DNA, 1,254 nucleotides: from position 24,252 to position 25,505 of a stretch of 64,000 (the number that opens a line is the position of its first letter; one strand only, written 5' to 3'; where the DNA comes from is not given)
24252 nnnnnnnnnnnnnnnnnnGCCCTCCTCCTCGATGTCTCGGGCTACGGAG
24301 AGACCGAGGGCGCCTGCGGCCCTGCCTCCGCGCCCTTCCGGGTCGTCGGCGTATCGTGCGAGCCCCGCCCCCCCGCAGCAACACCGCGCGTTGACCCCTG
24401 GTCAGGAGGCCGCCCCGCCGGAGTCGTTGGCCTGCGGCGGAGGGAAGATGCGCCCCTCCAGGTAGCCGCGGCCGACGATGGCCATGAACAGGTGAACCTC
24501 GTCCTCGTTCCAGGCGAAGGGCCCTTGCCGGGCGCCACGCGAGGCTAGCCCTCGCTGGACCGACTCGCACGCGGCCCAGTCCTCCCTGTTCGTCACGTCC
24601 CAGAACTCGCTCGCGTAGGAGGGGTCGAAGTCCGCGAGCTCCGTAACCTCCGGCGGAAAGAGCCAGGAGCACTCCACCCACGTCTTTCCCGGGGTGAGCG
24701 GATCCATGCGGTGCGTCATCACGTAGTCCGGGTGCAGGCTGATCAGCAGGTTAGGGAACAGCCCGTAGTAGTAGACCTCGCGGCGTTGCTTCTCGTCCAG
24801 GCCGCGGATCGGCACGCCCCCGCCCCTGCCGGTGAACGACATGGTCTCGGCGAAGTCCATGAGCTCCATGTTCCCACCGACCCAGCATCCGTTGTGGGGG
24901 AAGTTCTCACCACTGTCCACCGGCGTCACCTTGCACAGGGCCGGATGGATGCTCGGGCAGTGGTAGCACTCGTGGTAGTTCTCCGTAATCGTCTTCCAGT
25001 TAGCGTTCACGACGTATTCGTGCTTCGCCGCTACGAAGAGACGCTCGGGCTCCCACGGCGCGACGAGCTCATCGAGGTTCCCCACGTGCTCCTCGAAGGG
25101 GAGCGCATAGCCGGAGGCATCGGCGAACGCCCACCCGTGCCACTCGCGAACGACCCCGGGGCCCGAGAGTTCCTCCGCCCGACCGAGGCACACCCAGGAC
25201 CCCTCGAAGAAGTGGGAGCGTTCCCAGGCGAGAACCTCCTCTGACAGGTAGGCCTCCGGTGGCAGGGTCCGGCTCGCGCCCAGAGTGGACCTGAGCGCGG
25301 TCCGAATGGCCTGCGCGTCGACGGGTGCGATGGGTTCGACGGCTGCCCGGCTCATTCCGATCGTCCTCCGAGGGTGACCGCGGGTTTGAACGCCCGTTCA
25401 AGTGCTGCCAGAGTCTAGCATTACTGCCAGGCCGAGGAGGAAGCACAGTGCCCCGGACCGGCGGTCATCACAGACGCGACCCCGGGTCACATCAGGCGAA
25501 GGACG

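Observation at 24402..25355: Rieske-type oxygenase alpha-subunit homologue with the Rieske domain deleted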

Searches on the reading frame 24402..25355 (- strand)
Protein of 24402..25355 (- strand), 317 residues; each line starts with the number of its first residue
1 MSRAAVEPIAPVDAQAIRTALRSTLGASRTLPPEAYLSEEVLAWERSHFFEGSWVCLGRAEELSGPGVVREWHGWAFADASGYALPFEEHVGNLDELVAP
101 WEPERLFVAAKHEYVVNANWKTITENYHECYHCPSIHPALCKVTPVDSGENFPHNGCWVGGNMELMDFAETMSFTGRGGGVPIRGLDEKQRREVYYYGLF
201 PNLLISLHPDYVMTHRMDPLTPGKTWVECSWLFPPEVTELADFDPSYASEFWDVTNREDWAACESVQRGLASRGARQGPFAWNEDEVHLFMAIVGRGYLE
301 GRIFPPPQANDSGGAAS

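Call 3: search_protein_families(library=pfam, proteins=[window:24402-25355:-], max_evalue=1)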
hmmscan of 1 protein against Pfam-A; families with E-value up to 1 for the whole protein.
window:24402-25355:- (317 aa): 1 family
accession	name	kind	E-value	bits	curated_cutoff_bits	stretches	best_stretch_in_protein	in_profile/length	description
PF00848.25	Ring_hydroxyl_A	-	2.7e-49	168.3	24.9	1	105-294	3-202/208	Ring hydroxylating alpha subunit (catalytic domain)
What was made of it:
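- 24402..25355 (-): Gene for a 317-aa Rieske-less oxygenase alpha-subunit homologue (catalytic domain plus stubs of the Rieske domain). Pfam gives PF00848 only (call 3).
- On Rieske non-haem-iron oxygenase alpha subunit (group V, CntA/Stc2/GbcA type): No PF00355 hit at E<=1 (call 3). PF00848 at E 2.7e-49 (call 3).
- Checked: Pfam finds only PF00848 Ring_hydroxyl_A (E 2.7e-49, residues 105-294) and no Rieske domain, even at E<=1 (call 3).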

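Call 4: search_protein_families(library=ncbifam, proteins=[window:24402-25355:-], max_evalue=1)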
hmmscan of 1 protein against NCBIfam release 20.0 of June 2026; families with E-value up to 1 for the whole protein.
window:24402-25355:- (317 aa): 2 families
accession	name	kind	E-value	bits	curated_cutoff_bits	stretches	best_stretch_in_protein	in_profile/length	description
NF058607.1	GlBtMonoOxGbcA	equivalog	5e-23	81.2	670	2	69-142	154-227/420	glycine betaine monooxygenase oxygenase subunit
TIGR03229.1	benzo_1_2_benA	equivalog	0.0054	15.6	780.95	1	72-138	146-216/433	benzoate 1,2-dioxygenase large subunit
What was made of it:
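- On GbcA (NCBIfam NF058607 equivalog): 81.2 bits, matched in two stretches (best: residues 69-142) (call 4).
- Closest known: Group-V Rieske monooxygenases acting on quaternary amines: stachydrine demethylase Stc2. Same: There is a partial match to NCBIfam GbcA (81 bits, call 4).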

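Call 5: search_solved_structures(query=window:24402-25355:-, max_evalue=0.01, show_alignments=3)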
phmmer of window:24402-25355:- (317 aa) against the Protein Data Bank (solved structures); distinct sequences matched with E-value up to 0.01: 6.
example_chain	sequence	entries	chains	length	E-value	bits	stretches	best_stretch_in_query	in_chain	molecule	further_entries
3vca_A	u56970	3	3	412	1.1e-17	67.5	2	201-285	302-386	Ring-hydroxylating dioxygenase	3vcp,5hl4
4qup_A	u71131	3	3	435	1.2e-17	67.4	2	201-285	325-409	Monoxygenase; demethylase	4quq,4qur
3n0q_A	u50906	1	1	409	4.6e-15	58.9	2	108-148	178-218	Putative aromatic-ring hydroxylating dioxygenase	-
6y8j_A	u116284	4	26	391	6.1e-12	48.6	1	69-154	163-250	Carnitine monooxygenase oxygenase subunit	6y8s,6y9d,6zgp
6y9c_A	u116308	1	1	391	9.9e-11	44.7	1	69-154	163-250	Carnitine monooxygenase oxygenase subunit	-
7yls_B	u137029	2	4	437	0.0091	18.5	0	32-67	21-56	Rieske (2Fe-2S) domain protein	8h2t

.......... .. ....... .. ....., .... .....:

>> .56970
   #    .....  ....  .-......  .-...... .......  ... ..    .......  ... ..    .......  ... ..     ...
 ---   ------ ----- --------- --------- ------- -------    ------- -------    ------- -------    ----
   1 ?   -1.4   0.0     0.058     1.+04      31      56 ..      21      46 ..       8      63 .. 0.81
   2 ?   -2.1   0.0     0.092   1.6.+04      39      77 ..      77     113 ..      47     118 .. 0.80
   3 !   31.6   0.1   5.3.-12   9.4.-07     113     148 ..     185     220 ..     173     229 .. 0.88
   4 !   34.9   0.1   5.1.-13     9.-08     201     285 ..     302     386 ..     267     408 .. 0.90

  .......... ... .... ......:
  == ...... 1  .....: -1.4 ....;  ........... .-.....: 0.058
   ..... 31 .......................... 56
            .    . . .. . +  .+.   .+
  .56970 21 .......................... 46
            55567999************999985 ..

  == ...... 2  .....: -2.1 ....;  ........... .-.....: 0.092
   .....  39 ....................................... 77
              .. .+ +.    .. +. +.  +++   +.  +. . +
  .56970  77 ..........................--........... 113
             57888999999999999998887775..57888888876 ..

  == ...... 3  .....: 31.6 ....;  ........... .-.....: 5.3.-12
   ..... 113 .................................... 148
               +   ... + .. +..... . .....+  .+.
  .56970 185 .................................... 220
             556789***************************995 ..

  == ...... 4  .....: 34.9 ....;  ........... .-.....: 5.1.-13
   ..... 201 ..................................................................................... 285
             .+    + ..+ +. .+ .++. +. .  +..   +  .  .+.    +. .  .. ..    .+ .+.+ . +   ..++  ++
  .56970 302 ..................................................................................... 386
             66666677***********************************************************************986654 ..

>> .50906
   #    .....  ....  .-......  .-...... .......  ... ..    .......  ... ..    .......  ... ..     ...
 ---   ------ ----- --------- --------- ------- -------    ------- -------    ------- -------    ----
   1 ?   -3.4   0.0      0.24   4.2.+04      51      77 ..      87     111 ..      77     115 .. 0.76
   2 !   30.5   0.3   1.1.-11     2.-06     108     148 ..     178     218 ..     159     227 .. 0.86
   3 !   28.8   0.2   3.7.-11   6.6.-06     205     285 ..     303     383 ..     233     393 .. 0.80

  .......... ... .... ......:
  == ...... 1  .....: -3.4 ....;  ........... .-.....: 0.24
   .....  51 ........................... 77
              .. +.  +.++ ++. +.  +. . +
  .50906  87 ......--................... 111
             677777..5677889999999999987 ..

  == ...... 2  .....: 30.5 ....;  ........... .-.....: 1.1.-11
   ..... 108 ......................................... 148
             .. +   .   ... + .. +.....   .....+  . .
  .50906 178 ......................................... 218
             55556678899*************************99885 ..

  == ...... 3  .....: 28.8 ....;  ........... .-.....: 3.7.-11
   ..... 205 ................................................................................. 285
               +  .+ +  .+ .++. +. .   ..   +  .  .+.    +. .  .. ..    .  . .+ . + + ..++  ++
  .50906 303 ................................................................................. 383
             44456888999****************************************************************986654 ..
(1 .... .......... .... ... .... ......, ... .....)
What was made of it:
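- Checked: The weak HMMER pairing of 'rewhgw' with Stc2 'cpyhqw' scored -2 bits (call 5).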

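Call 6: find_homologous_proteins(query=window:24402-25355:-, max_evalue=1e-10)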
Query window:24402-25355:- (317 aa): 6397 proteins with E <= 1e-10 among 8000 candidates; the best 120 are listed.
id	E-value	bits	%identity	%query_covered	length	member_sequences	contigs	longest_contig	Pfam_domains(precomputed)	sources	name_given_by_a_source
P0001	2.1e-222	756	100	100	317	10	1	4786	PF00848.26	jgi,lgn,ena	-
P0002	5.8e-151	521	74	80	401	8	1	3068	PF00355.33,PF00848.26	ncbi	-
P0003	3.1e-148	512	76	77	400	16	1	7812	PF00355.33,PF00848.26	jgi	jgi:Rieske 2Fe-2S family protein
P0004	3.8e-148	511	75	79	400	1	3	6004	PF00355.33,PF00848.26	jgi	jgi:Rieske 2Fe-2S family protein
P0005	1.1e-147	510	76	79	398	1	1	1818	PF00355.33,PF00848.26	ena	-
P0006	1.6e-147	509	76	75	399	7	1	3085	PF00355.33,PF00848.26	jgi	-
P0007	3.1e-147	508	74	79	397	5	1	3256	PF00355.33,PF00848.26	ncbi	-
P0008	3.8e-147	508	74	78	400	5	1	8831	PF00355.33,PF00848.26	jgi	jgi:glycine betaine catabolism A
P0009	1.3e-146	506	72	80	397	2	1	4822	PF00355.33,PF00848.26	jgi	jgi:Rieske 2Fe-2S family protein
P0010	1.6e-146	506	75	76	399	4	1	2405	PF00355.33,PF00848.26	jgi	-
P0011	2.9e-146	505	74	78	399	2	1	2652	PF00355.33,PF00848.26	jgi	jgi:phenylpropionate dioxygenase-like ring-hydroxylating dioxygenase large terminal subunit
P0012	3.1e-146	505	75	79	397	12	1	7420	PF00355.33,PF00848.26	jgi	jgi:glycine betaine catabolism A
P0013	3.2e-146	505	78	74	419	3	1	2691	PF00355.33,PF00848.26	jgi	jgi:phenylpropionate dioxygenase-like ring-hydroxylating dioxygenase large terminal subunit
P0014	3.5e-146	505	74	77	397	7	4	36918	PF00355.33,PF00848.26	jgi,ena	jgi:Rieske 2Fe-2S family protein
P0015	7.2e-146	504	75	75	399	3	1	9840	PF00355.33,PF00848.26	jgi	jgi:glycine betaine catabolism A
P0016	7.8e-146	504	75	75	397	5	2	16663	PF00355.33,PF00848.26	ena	-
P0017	9.2e-146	504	73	78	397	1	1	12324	PF00355.33,PF00848.26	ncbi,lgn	-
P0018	1.9e-145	503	76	75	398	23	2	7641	PF00355.33,PF00848.26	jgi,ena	-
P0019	2.7e-145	502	74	79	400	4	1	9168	PF00355.33,PF00848.26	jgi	jgi:glycine betaine catabolism A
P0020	3.3e-145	502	76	78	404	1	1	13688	PF00355.33,PF00848.26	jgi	jgi:Rieske 2Fe-2S family protein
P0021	4.0e-145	501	75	77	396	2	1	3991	PF00355.33,PF00848.26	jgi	-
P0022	1.1e-144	500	75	77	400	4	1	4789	PF00355.33,PF00848.26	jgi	-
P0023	2.6e-144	499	72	79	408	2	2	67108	PF00355.33,PF00848.26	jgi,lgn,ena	-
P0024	5.7e-144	498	71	78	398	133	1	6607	PF00355.33,PF00848.26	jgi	jgi:Rieske 2Fe-2S family protein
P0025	6.2e-144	498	77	74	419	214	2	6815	PF00355.33,PF00848.26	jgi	jgi:Rieske 2Fe-2S family protein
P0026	7.8e-144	497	75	77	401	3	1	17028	PF00355.33,PF00848.26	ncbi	-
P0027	8.0e-144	497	74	78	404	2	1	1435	PF00355.33,PF00848.26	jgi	jgi:phenylpropionate dioxygenase-like ring-hydroxylating dioxygenase large terminal subunit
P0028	9.0e-144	497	76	77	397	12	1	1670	PF00355.33,PF00848.26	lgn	-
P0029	1.8e-143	496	76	77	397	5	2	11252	PF00355.33,PF00848.26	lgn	-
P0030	1.9e-143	496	73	78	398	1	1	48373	PF00355.33,PF00848.26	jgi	jgi:Rieske 2Fe-2S family protein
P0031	5.4e-143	494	72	77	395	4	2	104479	PF00355.33,PF00848.26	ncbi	-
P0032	6.2e-143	494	57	93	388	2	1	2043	PF00355.33,PF00848.26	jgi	-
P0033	9.5e-143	494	74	77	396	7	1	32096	PF00355.33,PF00848.26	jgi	jgi:Rieske 2Fe-2S family protein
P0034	1.1e-142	494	74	77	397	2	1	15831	PF00355.33,PF00848.26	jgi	jgi:Rieske 2Fe-2S family protein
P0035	1.1e-142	493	74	77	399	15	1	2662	PF00355.33,PF00848.26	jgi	jgi:glycine betaine catabolism A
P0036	1.5e-142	493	74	77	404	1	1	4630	PF00355.33,PF00848.26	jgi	jgi:Rieske 2Fe-2S family protein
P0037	1.7e-142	493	72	78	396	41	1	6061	PF00355.33,PF00848.26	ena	-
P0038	1.7e-142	493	70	78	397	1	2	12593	PF00355.33,PF00848.26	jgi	jgi:Rieske 2Fe-2S family protein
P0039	1.9e-142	493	72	79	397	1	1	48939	PF00355.33,PF00848.26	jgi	jgi:Rieske 2Fe-2S family protein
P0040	3.0e-142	492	71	79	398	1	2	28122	PF00355.33,PF00848.26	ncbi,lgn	ncbi:MAG: aromatic ring-hydroxylating dioxygenase subunit alpha [Actinomycetota bacterium]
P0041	6.5e-142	491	74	76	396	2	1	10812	PF00355.33,PF00848.26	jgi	-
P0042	6.8e-142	491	73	76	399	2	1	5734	PF00355.33,PF00848.26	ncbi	-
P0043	7.4e-142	491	74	79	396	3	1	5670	PF00355.33,PF00848.26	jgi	jgi:Rieske 2Fe-2S family protein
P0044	7.4e-142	491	69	79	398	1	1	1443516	PF00355.33,PF00848.26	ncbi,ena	-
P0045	8.0e-142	491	70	78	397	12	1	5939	PF00355.33,PF00848.26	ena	-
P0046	8.7e-142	490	71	79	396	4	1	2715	PF00355.33,PF00848.26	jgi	jgi:Rieske 2Fe-2S family protein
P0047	8.9e-142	490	70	77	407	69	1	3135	PF00355.33,PF00848.26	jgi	-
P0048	9.0e-142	490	73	77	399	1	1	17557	PF00355.33,PF00848.26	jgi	jgi:glycine betaine catabolism A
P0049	1.6e-141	490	77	74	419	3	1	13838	PF00355.33,PF00848.26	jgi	jgi:Rieske 2Fe-2S family protein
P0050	1.9e-141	489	75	76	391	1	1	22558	PF00355.33,PF00848.26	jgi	-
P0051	1.9e-141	489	74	74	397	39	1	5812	PF00355.33,PF00848.26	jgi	jgi:glycine betaine catabolism A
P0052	1.9e-141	489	71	79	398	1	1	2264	PF00355.33,PF00848.26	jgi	jgi:phenylpropionate dioxygenase-like ring-hydroxylating dioxygenase large terminal subunit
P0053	2.0e-141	489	72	78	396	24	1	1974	PF00355.33,PF00848.26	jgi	-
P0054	2.0e-141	489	71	78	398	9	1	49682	PF00355.33,PF00848.26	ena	-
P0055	2.3e-141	489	73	78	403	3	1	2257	PF00355.33,PF00848.26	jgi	jgi:Rieske 2Fe-2S family protein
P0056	2.3e-141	489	76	74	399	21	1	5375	PF00355.33,PF00848.26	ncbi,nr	ncbi:MAG TPA: aromatic ring-hydroxylating dioxygenase subunit alpha [Actinomycetota bacterium]|nr:ar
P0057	2.4e-141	489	71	78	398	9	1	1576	PF00355.33,PF00848.26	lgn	-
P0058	2.5e-141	489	72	79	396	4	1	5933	PF00355.33,PF00848.26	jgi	jgi:Rieske 2Fe-2S family protein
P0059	2.6e-141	489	72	76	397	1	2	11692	PF00355.33,PF00848.26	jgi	jgi:glycine betaine catabolism A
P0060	3.1e-141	489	76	74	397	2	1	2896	PF00355.33,PF00848.26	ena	-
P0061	3.1e-141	489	72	76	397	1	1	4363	PF00355.33,PF00848.26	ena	-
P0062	3.1e-141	489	70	78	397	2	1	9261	PF00355.33,PF00848.26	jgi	jgi:Rieske 2Fe-2S family protein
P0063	3.7e-141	488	72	77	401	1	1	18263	PF00355.33,PF00848.26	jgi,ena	-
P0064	3.8e-141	488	70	79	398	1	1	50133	PF00355.33,PF00848.26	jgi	jgi:Rieske 2Fe-2S family protein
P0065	3.9e-141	488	70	78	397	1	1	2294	PF00355.33,PF00848.26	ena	-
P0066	4.8e-141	488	73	74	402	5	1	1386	PF00355.33,PF00848.26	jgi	jgi:Rieske 2Fe-2S family protein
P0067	4.8e-141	488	72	76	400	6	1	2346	PF00355.33,PF00848.26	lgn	-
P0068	5.3e-141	488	71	79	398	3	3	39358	PF00355.33,PF00848.26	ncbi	ncbi:MAG: aromatic ring-hydroxylating oxygenase subunit alpha [Actinomycetota bacterium]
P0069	7.2e-141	487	72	78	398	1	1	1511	PF00355.33,PF00848.26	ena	-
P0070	7.4e-141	487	73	76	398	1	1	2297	PF00355.33,PF00848.26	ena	-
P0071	9.6e-141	487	71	79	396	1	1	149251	PF00355.33,PF00848.26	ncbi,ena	-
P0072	1.0e-140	487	72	77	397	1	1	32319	PF00355.33,PF00848.26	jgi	jgi:Rieske 2Fe-2S family protein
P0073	1.4e-140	487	71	77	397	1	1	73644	PF00355.33,PF00848.26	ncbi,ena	-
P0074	1.4e-140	487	72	76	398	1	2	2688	PF00355.33,PF00848.26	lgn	-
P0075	1.6e-140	486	73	79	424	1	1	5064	PF00355.33,PF00848.26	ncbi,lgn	-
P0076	1.7e-140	486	73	77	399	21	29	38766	PF00355.33,PF00848.26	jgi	jgi:Rieske 2Fe-2S family protein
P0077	1.7e-140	486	71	77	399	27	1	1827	PF00355.33,PF00848.26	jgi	jgi:glycine betaine catabolism A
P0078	1.9e-140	486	72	78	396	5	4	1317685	PF00355.33,PF00848.26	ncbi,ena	-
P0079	2.8e-140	486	75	76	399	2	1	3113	PF00355.33,PF00848.26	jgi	-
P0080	2.9e-140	485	70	78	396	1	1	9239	PF00355.33,PF00848.26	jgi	jgi:Rieske 2Fe-2S family protein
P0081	3.4e-140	485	72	78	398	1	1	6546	PF00355.33,PF00848.26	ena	-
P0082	4.5e-140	485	73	76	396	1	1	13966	PF00355.33,PF00848.26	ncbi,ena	-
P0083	5.7e-140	485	72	78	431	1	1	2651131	PF00355.33,PF00848.26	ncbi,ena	-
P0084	6.8e-140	484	71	78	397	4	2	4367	PF00355.33,PF00848.26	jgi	jgi:Rieske 2Fe-2S family protein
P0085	6.9e-140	484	73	79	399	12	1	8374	PF00355.33,PF00848.26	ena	-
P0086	7.8e-140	484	71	77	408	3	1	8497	PF00355.33,PF00848.26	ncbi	ncbi:MAG: aromatic ring-hydroxylating dioxygenase subunit alpha [Actinomycetota bacterium]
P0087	1.1e-139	484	71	78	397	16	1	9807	PF00355.33,PF00848.26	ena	-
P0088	1.7e-139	483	73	77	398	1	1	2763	PF00355.33,PF00848.26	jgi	jgi:glycine betaine catabolism A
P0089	2.7e-139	482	71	79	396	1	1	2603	PF00355.33,PF00848.26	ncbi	-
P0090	3.4e-139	482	74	75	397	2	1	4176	PF00355.33,PF00848.26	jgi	-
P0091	3.7e-139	482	73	78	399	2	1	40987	PF00355.33,PF00848.26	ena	-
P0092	9.0e-139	481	69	78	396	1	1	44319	PF00355.33,PF00848.26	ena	-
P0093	1.1e-138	480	72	77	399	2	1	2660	PF00355.33,PF00848.26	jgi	jgi:glycine betaine catabolism A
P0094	1.9e-138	480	70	78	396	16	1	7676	PF00355.33,PF00848.26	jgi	jgi:Rieske 2Fe-2S family protein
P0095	2.4e-138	479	71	77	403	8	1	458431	PF00355.33,PF00848.26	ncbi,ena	-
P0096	2.5e-138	479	69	79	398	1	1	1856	PF00355.33,PF00848.26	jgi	jgi:Rieske 2Fe-2S family protein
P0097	4.3e-138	478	69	78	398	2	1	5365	PF00355.33,PF00848.26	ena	-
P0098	4.8e-138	478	71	79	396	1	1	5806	PF00355.33,PF00848.26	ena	-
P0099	7.1e-138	478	72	77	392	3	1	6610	PF00355.33,PF00848.26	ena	-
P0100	7.3e-138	478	74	76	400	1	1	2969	PF00355.33,PF00848.26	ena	-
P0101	8.6e-138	477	71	76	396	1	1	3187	PF00355.33,PF00848.26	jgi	jgi:Rieske 2Fe-2S family protein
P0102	1.0e-137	477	70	79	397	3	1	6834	PF00355.33,PF00848.26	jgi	-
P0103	1.1e-137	477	73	77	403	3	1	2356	PF00355.33,PF00848.26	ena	-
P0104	1.4e-137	477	74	75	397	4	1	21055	PF00355.33,PF00848.26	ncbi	-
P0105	1.6e-137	476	71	78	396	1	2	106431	PF00355.33,PF00848.26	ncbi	ncbi:MAG: aromatic ring-hydroxylating dioxygenase subunit alpha [Actinomycetota bacterium]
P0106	2.1e-137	476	70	79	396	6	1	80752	PF00355.33,PF00848.26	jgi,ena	-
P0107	2.6e-137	476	71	76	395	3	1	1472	PF00355.33,PF00848.26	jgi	jgi:glycine betaine catabolism A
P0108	3.4e-137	475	71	76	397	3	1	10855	PF00355.33,PF00848.26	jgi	jgi:phenylpropionate dioxygenase-like ring-hydroxylating dioxygenase large terminal subunit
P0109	4.4e-137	475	69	77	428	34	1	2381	PF00355.33,PF00848.26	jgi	-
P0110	4.5e-137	475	70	79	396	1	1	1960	PF00355.33,PF00848.26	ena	-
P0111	4.7e-137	475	70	79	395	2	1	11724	PF00355.33,PF00848.26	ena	-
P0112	5.0e-137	475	68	77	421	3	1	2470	PF00355.33,PF00848.26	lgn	-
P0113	6.1e-137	475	72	77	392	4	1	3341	PF00355.33,PF00848.26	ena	-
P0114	7.6e-137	474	70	77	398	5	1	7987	PF00355.33,PF00848.26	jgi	jgi:glycine betaine catabolism A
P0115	9.0e-137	474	73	77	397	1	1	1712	PF00355.33,PF00848.26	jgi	jgi:Rieske 2Fe-2S family protein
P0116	1.2e-136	474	71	78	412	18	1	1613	PF00355.33,PF00848.26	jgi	jgi:glycine betaine catabolism A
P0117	1.5e-136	473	70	76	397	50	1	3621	PF00355.33,PF00848.26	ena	-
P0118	1.5e-136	473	68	78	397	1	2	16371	PF00355.33,PF00848.26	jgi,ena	jgi:Rieske 2Fe-2S family protein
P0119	1.6e-136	473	68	77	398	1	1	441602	PF00355.33,PF00848.26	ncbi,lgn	-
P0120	2.0e-136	473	70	78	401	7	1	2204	PF00355.33,PF00848.26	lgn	-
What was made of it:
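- Checked: All 119 nearest homologues are 388-431 aa and carry both domains (call 6).
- Only PF00848 is found, while all 119 nearest homologues have PF00355 plus PF00848 (calls 3, 6).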

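Call 9: list_cluster_members(proteins=[P0001])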
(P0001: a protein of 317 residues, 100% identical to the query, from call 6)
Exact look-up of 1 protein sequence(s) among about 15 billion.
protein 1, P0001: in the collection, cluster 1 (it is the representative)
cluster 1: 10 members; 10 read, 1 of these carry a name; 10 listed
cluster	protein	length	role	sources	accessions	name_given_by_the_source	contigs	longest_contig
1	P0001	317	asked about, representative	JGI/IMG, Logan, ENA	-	-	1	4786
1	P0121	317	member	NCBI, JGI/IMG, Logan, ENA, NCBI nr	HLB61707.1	MAG TPA: RHO alpha subunit C-terminal catalytic domain-containing protein [Actinomycetota ... | RHO alpha subunit C-terminal catalytic domain-containing protein [Actinomycetota ...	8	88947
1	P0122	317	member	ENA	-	-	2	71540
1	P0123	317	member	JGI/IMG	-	-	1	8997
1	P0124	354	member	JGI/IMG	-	-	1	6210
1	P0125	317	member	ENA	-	-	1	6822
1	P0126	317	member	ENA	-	-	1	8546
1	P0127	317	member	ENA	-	-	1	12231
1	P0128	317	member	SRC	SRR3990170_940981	-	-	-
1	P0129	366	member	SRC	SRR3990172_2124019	-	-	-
